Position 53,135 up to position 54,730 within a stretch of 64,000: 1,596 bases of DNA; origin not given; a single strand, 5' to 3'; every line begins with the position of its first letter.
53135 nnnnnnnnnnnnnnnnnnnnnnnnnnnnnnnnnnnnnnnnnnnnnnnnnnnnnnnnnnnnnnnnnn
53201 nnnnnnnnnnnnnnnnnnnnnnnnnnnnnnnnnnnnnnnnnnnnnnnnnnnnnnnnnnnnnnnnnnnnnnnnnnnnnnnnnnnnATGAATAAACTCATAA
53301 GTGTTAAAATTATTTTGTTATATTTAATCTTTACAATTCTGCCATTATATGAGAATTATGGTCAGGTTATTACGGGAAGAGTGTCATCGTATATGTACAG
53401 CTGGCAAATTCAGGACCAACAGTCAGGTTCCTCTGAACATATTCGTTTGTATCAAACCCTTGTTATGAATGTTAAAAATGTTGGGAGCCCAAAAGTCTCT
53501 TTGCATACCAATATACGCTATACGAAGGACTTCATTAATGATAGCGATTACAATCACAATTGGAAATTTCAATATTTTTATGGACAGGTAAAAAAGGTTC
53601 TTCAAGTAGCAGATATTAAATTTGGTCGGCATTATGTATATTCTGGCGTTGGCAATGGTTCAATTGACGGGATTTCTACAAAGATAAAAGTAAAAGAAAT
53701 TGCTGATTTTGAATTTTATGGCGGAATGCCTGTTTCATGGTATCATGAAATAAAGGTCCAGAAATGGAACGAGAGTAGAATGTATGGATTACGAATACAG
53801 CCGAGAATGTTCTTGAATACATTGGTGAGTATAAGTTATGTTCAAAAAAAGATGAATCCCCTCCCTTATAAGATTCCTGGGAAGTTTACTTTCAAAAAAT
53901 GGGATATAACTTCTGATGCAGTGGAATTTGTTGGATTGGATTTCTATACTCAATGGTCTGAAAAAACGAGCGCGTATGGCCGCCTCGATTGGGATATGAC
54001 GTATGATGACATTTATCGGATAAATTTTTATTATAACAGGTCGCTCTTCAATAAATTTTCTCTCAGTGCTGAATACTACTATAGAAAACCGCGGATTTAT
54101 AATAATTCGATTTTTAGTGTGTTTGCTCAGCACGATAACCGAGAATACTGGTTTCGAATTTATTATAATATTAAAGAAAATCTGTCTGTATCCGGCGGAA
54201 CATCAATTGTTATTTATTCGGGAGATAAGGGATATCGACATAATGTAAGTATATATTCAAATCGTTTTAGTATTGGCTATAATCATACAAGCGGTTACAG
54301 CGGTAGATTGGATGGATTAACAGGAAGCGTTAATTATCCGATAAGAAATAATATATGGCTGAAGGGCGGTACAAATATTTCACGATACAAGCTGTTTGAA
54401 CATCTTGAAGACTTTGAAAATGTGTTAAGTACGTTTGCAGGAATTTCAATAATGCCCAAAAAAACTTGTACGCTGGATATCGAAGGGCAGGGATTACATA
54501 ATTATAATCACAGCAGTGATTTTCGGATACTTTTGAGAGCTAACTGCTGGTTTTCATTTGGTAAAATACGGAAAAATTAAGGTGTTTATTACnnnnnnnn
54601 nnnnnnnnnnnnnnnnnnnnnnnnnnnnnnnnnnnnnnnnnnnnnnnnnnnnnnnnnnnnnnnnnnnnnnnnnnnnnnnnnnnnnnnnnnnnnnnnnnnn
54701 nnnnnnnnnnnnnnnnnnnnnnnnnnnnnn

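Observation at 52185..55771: Pcc-like porin-cytochrome module: octahaem lipoprotein, haem-free beta-barrel and 14-haem cytochrome with overlapping genes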

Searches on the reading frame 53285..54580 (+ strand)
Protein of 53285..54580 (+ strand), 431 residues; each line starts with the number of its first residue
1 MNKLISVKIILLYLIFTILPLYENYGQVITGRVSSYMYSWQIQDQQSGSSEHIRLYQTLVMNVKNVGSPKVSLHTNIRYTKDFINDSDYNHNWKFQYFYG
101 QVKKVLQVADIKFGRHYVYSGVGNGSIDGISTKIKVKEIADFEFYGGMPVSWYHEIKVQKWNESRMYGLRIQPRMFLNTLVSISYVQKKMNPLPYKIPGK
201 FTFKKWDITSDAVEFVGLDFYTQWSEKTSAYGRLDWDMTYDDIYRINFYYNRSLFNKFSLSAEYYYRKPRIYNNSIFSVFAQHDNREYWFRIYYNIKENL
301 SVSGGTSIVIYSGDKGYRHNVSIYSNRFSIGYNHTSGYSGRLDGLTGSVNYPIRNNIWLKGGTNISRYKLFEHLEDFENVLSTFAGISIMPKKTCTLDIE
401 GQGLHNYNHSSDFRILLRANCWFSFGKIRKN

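Call 5: search_protein_families(library=pfam, proteins=[window:53285-54580:+], max_evalue=0.1)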
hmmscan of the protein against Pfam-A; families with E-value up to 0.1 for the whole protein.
window:53285-54580:+ (431 aa): 0 families

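Call 6: search_protein_families(library=ncbifam, proteins=[window:53285-54580:+], max_evalue=0.1)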
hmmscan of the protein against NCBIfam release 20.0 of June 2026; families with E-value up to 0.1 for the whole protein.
window:53285-54580:+ (431 aa): 0 families

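Call 7: find_homologous_proteins(query=window:53285-54580:+, max_evalue=0.001)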
Query window:53285-54580:+ (431 aa): 37 proteins with E <= 0.001 among 2203 candidates.
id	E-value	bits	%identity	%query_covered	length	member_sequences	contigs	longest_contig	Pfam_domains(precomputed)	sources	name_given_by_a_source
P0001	2.3e-278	941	94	100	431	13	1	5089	-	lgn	-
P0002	1.1e-222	758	73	99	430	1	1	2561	-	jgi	-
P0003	3.3e-222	756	73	100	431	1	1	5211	-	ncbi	-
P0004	1.1e-208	711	70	99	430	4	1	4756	-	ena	-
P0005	2.2e-200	684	66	99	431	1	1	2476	-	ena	-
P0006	5.9e-186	637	64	99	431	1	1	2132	-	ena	-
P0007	1.7e-108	381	66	53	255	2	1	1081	-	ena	-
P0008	1.8e-67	246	33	97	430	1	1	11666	-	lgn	-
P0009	8.2e-67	244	33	98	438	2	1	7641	-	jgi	-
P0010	9.4e-65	237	31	98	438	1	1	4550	-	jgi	-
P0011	8.6e-61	224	31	98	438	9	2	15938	-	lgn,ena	-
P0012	1.7e-59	220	31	97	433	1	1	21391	-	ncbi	ncbi:hypothetical protein ACFL67_02120 [candidate division KSB1 bacterium]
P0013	2.8e-55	206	31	97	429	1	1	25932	-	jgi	-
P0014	1.6e-36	144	24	98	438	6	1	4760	-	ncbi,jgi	-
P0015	3.7e-36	143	25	92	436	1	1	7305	-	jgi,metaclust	metaclust:\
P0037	4.2e-21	93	25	98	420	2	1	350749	-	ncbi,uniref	ncbi:hypothetical protein [Rosettibacter firmus]|uniref:hypothetical protein n=1 Tax=Rosettibacter f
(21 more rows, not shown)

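Call 11: find_encoding_contigs(protein=P0037, flank=10000, max_places=2)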
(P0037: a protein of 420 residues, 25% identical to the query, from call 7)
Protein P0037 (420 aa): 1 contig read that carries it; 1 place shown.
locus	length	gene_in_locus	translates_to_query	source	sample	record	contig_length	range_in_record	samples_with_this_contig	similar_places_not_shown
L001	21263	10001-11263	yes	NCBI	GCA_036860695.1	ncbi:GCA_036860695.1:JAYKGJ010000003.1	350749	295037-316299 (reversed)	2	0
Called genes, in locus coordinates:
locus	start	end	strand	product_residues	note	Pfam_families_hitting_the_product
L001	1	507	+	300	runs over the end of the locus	PF14697:Fer4_21 (faint), PF12798:Fer4_3 (faint), PF12838:Fer4_7 (faint), PF13247:Fer4_11, PF00037:Fer4 (weak), PF12797:Fer4_2 (weak), PF12837:Fer4_6, PF13237:Fer4_10 (weak), +1 more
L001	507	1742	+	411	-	PF03916:NrfD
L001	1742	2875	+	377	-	PF02085:Cytochrom_CIII, PF14522:Cytochrome_C7 (weak), PF14537:Cytochrom_c3_2 (weak)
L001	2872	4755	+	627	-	PF00672:HAMP, PF00512:HisKA, PF02518:HATPase_c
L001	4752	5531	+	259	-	PF00072:Response_reg, PF01597:GCV_H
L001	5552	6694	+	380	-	PF00072:Response_reg, PF01597:GCV_H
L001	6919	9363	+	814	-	PF02085:Cytochrom_CIII (faint), PF09699:Paired_CXXCH_1 (faint), PF14522:Cytochrome_C7 (faint), PF14537:Cytochrom_c3_2 (weak), PF22113:Mtrc-MtrF_II-IV_dom, PF01292:Ni_hydr_CYTB, PF14358:DUF4405 (weak)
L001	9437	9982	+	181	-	PF09699:Paired_CXXCH_1 (faint), PF14522:Cytochrome_C7 (faint), PF22113:Mtrc-MtrF_II-IV_dom (faint), PF13435:Cytochrome_C554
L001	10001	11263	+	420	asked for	-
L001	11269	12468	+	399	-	PF02085:Cytochrom_CIII (faint), PF22113:Mtrc-MtrF_II-IV_dom (faint), PF14537:Cytochrom_c3_2 (faint), PF14522:Cytochrome_C7 (weak)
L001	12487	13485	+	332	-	PF22113:Mtrc-MtrF_II-IV_dom (faint), PF14537:Cytochrom_c3_2 (faint), PF14522:Cytochrome_C7 (weak), PF09698:GSu_C4xC__C2xCH (weak)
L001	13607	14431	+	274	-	PF01578:Cytochrom_C_asm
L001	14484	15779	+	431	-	PF05201:GlutR_N, PF01488:Shikimate_DH, PF00745:GlutR_dimer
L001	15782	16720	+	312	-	PF01379:Porphobil_deam, PF03900:Porphobil_deamC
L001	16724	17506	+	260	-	PF02602:HEM4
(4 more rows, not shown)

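Call 12: find_encoding_contigs(protein=P0012, flank=10000, max_places=2)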
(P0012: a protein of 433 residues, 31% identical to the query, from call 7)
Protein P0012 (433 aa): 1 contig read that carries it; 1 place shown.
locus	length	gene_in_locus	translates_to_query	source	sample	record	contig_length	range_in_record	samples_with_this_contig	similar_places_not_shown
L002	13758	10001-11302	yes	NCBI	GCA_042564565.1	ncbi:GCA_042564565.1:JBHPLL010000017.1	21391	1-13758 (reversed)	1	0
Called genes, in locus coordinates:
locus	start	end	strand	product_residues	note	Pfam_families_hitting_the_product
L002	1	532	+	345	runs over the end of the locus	PF17963:Big_9 (faint), PF13860:FlgD_ig, PF18962:Por_Secre_tail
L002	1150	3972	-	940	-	PF22113:Mtrc-MtrF_II-IV_dom (faint), PF13435:Cytochrome_C554 (faint), PF14522:Cytochrome_C7 (faint), PF14537:Cytochrom_c3_2 (faint), PF13860:FlgD_ig, PF18962:Por_Secre_tail (weak)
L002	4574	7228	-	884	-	PF14522:Cytochrome_C7 (faint), PF14537:Cytochrom_c3_2 (faint), PF09699:Paired_CXXCH_1 (weak), PF18962:Por_Secre_tail (weak), PF13860:FlgD_ig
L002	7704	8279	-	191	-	PF14522:Cytochrome_C7 (faint), PF22113:Mtrc-MtrF_II-IV_dom (faint), PF09699:Paired_CXXCH_1 (faint), PF13435:Cytochrome_C554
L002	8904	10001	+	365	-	PF14522:Cytochrome_C7 (faint), PF14537:Cytochrom_c3_2 (faint), PF09698:GSu_C4xC__C2xCH (weak)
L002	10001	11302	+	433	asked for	-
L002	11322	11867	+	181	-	PF02085:Cytochrom_CIII (faint), PF05495:zf-CHY (faint), PF14522:Cytochrome_C7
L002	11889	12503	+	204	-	-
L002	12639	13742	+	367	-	PF00989:PAS (weak), PF13426:PAS_9 (weak), PF00158:Sigma54_activat, PF13191:AAA_16 (weak), PF14532:Sigma54_activ_2, PF07724:AAA_2 (weak), PF07728:AAA_5, PF25601:AAA_lid_14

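Call 17: predict_structure(alignment_id=A1)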
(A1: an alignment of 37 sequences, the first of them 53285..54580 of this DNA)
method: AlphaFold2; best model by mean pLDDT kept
length: 431 residues; sequences in the alignment: 37
mean_pLDDT: 85.0   pTM: 0.75
mean pLDDT of the five models: 85.0, 84.6, 84.0, 82.7, 82.2
residues with pLDDT >= 90: 230; 70-90: 126; 50-70: 67; < 50: 8
segments of 3 or more residues with pLDDT < 50: 200-202
pLDDT, mean of each block of 10 residues (from residue 1): 62 64 68 94 79 90 87 91 67 84 92 94 91 91 94 67 91 87 93 64 59 91 92 94 94 92 90 53 85 94 95 87 95 85 93 94 90 77 96 95 88 94 77 41
secondary structure, 60 per line:
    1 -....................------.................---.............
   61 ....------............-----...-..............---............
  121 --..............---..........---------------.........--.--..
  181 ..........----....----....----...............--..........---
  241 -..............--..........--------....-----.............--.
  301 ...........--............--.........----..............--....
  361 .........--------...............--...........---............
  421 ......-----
elements in order: H2-21 E28-44 E48-64 E71-82 E92-105 E109-120 E123-136 E140-149 E165-173 E179-190 E195-198 E203-206 E211-225 E228-237 E242-255 E258-267 H276-279 E285-297 E300-311 E314-325 E328-336 E341-354 E357-369 E378-392 E395-405 E409-426

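Call 21: fold_search(model_id=the predicted structure, library=pdb)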
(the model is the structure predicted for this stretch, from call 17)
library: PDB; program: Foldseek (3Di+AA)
matches with E <= 10: 1105; with E <= 0.001: 366
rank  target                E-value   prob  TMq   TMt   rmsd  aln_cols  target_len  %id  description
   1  9fy9_D                2.5e-11  1.00  0.37  0.27  15.8       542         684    9  Cryo-EM structure of the type 1 chaperone-usher pilus FimD-tip complex (FimDHGFC) - Conformer 1 (released 2025-06-04)
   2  9fw9_D                3.3e-10  1.00  0.38  0.27  18.7       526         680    8  Cryo-EM structure of the type 1 pilus assembly platform as part of the FimA-bound chaperone-usher pilus complex (FimDH (released 2025-06-04)
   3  9bog_D                1.5e-09  1.00  0.53  0.32  12.0       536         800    8  Structural basis for adhesin secretion by the outer-membrane usher in type 1 pili (released 2024-10-09)
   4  5ldt_A                1.7e-09  1.00  0.41  0.43  13.3       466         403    8  Crystal Structures of MOMP from Campylobacter jejuni (released 2016-10-26)
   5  5dl7                  4.3e-09  1.00  0.38  0.40  13.0       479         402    7  Crystal structure of Acinetobacter baumannii OccAB3 (released 2016-02-03)
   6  3rfz_E                5.0e-09  1.00  0.39  0.25  15.9       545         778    9  Crystal structure of the FimD usher bound to its cognate FimC:FimH substrate (released 2011-06-01)
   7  6cd2_C                5.2e-09  1.00  0.49  0.32  10.9       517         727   10  Crystal structure of the PapC usher bound to the chaperone-adhesin PapD-PapG (released 2018-10-03)
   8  8q2o                  5.2e-09  1.00  0.44  0.42  13.4       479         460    8  Structure of alginate transporter AlgE from P. aeruginosa PAO1 by using Se-MAG for the the lipid cubic phase crystalliza (released 2024-05-15)
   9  9fxb_D                7.5e-09  1.00  0.36  0.27  17.0       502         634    9  Cryo-EM structure of the type 1 pilus assembly platform as part of the FimI-bound chaperone-usher pilus complex (FimDH (released 2025-06-04)
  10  8bys_A                9.9e-09  1.00  0.34  0.42  15.8       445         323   12  Outer membrane attachment porin OmpM1 from Veillonella parvula, native (released 2023-11-08)
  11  8rqp                  1.4e-08  1.00  0.43  0.41  13.3       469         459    8  In meso structure of the alginate exporter, AlgE, from Pseudomonas aeruginosa in 7.10 monoacylglycerol (released 2024-04-03)
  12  7acg                  1.4e-08  1.00  0.43  0.41  11.6       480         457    8  In meso structure of the alginate exporter, AlgE, from Pseudomonas aeruginosa in 9.8 monoacylglycerol (released 2020-12-16)
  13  5ldv                  1.5e-08  1.00  0.41  0.43  13.3       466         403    8  Crystal Structures of MOMP from Campylobacter jejuni (released 2016-10-26)
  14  4azl_B                1.5e-08  1.00  0.41  0.41  10.4       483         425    8  In meso structure of alginate transporter, AlgE, from Pseudomoas aeruginosa, PAO1, crystal form 2. (released 2013-07-03)
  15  8pz4                  1.6e-08  1.00  0.43  0.41  13.7       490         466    8  Structure of alginate transporter, AlgE, solved at wavelength 2.755 A (released 2023-10-25)
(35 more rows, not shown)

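Call 23: find_related_loci(query=A2, collection=genome_contigs, flank=8000)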
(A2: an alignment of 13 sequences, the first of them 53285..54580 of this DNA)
Query A2 (431 aa) in genome_contigs; peptide patterns used: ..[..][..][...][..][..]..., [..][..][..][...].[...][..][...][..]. (x = any residue, [..] = any of these).
29 stretches matched a pattern; 20 encode a relative of the query (tblastn E <= 1e-3); 20 distinct loci.
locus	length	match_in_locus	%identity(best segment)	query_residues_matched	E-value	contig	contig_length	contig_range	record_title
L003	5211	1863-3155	73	1-430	0e+0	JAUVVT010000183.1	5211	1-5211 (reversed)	MAG: bacterium isolate CSMAG_1171 CSMAG_1171_k127_6528736_length_5211_cov_14.1637, whole genome shotgun sequence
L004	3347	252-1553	31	1-423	3e-69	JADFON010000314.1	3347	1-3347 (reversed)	MAG: candidate division KSB1 bacterium isolate B69T1L10 B69T1L10_NODE57655, whole genome shotgun sequence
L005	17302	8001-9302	32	1-423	5e-67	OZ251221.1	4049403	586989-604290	MAG: bacterium isolate 32a2cbb7-c6c8-45cd-829d-ddd1ef6a6eb2 genome assembly, chromosome: 1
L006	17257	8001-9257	30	27-423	4e-40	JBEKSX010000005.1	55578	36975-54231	MAG: Ignavibacteria bacterium isolate SPRUCE 544 SPRUCE_544_5, whole genome shotgun sequence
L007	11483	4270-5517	27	26-423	7e-38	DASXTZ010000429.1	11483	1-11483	MAG TPA_asm: Ignavibacteria bacterium isolate SMAG_U4705 k141_2111295, whole genome shotgun sequence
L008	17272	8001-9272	28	6-423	4e-37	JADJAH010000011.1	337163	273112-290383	MAG: Ignavibacteria bacterium isolate AalW_18-Q3-R10-53_BATAC.340 tig00009839-10-3371360, whole genome shotgun sequence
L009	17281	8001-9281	26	9-423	4e-36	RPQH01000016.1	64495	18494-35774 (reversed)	MAG: Ignavibacteriae bacterium isolate metabat2.211 metabat2.211_Contig_420283, whole genome shotgun sequence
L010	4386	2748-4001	25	1-424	1e-35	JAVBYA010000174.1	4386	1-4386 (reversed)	MAG: Bacteroidota bacterium isolate GS21 7940, whole genome shotgun sequence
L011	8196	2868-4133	24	3-424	2e-34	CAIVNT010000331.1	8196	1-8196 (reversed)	MAG: uncultured Ignavibacteriae bacterium isolate LJ_bin-0454 genome assembly, contig: bin-0454:331/695, whole genome sh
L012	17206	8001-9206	25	27-424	1e-33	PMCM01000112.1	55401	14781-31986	MAG: Ignavibacteriae bacterium isolate fen_1290 73.20120700_E3M.177_contig_85113, whole genome shotgun sequence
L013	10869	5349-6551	24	26-424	4e-33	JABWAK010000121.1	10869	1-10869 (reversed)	MAG: Bacteroidetes bacterium isolate MAG_2 scaffold_7169, whole genome shotgun sequence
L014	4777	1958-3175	27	26-420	4e-31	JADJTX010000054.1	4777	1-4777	MAG: Ignavibacteria bacterium isolate Hirt_18-Q3-R61-65_BATAC.172 tig00171518-10-51160, whole genome shotgun sequence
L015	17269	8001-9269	25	5-423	4e-31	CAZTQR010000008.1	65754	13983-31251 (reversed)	MAG TPA_asm: uncultured Ignavibacteriaceae bacterium isolate SRP189682_co2_437 genome assembly, contig: NODE_328_length_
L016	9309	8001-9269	25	5-423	1e-30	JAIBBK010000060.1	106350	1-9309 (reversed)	MAG: Ignavibacteria bacterium isolate SSF19 NODE_2915_length_106350_cov_13.677650, whole genome shotgun sequence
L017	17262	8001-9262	29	1-418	2e-30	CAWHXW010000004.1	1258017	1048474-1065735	MAG: Ignavibacteriota bacterium isolate MFD01476.bin.1.150 genome assembly, contig: contig_44924, whole genome shotgun s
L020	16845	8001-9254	25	12-424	1e-32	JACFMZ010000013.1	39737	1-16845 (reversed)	MAG: Bacteroidetes bacterium isolate BROCD011 NODE_877_length_39737_cov_5.755859, whole genome shotgun sequence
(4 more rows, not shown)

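Call 58: search_protein_representatives(alignment_id=A1)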
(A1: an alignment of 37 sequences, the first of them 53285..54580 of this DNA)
Query: 37 sequences, 428 profile positions. Proteins with E-value up to 0.001 (for the whole library): 999; up to 1e-10: 545; up to 1e-30: 228. The best 150 are listed.
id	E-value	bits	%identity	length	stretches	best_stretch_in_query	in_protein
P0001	1.3e-163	561.4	-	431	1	3-424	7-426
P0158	4.4e-153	526.7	-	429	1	3-427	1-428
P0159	1.2e-148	512.1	-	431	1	7-425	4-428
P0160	3.0e-147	507.5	-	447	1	9-427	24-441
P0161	2.2e-145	501.3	-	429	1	3-425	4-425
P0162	1.3e-140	485.6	-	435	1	5-427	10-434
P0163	1.9e-140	485.1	-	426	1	3-423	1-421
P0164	2.0e-140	485.0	-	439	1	1-426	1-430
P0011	2.6e-140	484.6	-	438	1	3-424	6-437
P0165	1.0e-139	482.7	-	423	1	3-425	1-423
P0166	1.9e-138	478.5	-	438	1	8-426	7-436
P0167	2.6e-138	478.0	-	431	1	2-423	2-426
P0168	1.1e-136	472.7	-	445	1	7-426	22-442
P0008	1.7e-136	472.1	-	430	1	4-425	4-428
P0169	1.6e-132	459.0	-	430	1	5-422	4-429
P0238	2.3e-69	250.9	-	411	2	214-423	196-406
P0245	1.0e-61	225.7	-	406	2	197-424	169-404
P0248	2.1e-60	221.4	-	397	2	212-419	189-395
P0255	1.0e-55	205.9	-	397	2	1-186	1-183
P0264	7.9e-53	196.4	-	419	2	254-422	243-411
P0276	1.1e-49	186.0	-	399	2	225-424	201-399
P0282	1.3e-47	179.3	-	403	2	207-422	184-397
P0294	6.4e-46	173.7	-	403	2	4-182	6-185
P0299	4.1e-45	171.0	-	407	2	6-185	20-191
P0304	5.3e-44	167.3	-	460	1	7-425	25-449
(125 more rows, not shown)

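Call 59: list_cluster_members(proteins=[P0238, P0245, P0248, P0255, P0264, P0276, P0282, P0294, P0299, P0304])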
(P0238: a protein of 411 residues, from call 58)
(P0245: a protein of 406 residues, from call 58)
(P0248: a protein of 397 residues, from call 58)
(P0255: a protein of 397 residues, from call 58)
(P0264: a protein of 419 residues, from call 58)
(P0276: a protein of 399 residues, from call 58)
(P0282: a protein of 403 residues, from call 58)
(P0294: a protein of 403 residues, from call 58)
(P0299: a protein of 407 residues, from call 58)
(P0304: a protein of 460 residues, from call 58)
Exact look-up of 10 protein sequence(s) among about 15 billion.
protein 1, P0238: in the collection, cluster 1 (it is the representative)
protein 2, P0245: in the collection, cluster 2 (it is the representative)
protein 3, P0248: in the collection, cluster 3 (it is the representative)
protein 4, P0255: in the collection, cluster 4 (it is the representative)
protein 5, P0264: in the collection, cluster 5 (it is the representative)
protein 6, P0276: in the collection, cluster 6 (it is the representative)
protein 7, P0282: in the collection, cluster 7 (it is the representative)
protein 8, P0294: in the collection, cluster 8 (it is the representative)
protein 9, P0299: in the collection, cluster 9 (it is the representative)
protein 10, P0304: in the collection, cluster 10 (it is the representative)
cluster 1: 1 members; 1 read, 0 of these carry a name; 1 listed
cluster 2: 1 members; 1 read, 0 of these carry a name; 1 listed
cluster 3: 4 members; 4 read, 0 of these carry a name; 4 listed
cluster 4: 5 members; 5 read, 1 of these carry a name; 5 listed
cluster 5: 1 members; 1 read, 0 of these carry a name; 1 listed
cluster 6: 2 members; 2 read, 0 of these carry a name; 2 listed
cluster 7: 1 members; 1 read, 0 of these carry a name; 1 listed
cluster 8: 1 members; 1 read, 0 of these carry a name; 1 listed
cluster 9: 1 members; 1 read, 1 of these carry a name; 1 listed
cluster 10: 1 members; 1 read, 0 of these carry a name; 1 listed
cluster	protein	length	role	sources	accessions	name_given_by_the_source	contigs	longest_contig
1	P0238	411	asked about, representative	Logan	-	-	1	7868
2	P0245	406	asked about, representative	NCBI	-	-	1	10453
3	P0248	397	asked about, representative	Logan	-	-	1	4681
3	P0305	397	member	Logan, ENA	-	-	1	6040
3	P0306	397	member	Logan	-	-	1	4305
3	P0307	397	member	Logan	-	-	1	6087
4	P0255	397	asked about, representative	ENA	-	-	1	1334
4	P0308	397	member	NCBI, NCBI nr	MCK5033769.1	MAG: hypothetical protein KAS18_09050 [Calditrichia bacterium] | hypothetical protein [Calditrichia bacterium]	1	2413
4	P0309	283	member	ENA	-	-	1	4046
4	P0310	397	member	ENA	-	-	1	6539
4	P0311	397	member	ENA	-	-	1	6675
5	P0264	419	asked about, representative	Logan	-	-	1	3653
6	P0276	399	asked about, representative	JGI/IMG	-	-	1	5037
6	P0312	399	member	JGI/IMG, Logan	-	-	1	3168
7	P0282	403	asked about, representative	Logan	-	-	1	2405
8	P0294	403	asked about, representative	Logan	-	-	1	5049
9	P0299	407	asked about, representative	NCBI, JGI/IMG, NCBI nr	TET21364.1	MAG: hypothetical protein E3J78_04045 [Candidatus Cloacimonadota bacterium]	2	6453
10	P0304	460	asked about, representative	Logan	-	-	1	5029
